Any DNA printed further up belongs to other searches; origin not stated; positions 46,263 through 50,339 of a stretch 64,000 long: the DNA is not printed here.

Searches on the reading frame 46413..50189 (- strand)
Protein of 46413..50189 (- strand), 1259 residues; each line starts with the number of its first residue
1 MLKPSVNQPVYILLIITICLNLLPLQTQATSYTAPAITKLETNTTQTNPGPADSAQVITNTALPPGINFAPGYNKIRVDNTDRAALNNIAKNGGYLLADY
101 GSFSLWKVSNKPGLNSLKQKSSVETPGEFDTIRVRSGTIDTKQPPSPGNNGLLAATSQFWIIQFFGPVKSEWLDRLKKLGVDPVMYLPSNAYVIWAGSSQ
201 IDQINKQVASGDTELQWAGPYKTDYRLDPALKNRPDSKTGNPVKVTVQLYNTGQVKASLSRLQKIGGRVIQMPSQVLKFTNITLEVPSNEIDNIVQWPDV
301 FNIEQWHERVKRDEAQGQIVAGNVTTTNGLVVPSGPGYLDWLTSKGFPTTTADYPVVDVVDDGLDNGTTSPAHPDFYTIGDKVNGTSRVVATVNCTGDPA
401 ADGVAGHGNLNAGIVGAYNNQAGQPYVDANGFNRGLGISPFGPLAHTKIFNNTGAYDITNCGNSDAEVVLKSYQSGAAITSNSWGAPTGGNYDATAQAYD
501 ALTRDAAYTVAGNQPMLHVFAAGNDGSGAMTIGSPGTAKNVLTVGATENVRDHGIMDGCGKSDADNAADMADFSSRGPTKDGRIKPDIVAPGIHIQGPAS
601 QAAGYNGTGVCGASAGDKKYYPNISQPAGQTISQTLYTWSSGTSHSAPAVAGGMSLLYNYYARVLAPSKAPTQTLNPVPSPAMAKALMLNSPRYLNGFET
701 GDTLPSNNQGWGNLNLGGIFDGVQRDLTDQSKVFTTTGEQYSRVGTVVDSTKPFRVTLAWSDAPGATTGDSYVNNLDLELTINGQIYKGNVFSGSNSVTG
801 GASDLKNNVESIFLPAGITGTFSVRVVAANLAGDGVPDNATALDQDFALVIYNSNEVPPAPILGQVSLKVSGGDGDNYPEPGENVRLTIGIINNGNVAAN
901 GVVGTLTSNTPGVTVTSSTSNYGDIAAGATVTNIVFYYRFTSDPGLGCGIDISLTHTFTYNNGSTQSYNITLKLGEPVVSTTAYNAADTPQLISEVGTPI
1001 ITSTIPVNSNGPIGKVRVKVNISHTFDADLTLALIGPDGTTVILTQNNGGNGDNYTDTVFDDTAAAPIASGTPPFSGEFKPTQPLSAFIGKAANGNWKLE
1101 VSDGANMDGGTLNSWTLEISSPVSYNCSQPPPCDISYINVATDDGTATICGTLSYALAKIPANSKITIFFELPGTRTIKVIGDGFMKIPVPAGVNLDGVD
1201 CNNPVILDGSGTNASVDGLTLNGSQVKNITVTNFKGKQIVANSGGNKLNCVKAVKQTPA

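Call 55: search_protein_families(library=pfam, proteins=[window:46413-50189:-])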
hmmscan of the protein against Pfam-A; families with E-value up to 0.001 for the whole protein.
window:46413-50189:- (1259 aa): 2 families
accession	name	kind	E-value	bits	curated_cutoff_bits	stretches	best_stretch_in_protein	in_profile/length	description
PF00082.27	Peptidase_S8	-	5.3e-36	124.8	21.8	1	354-712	3-288/288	Subtilase family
PF01483.27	P_proprotein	-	1e-16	61.2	21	1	1014-1118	2-85/86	Proprotein convertase P-domain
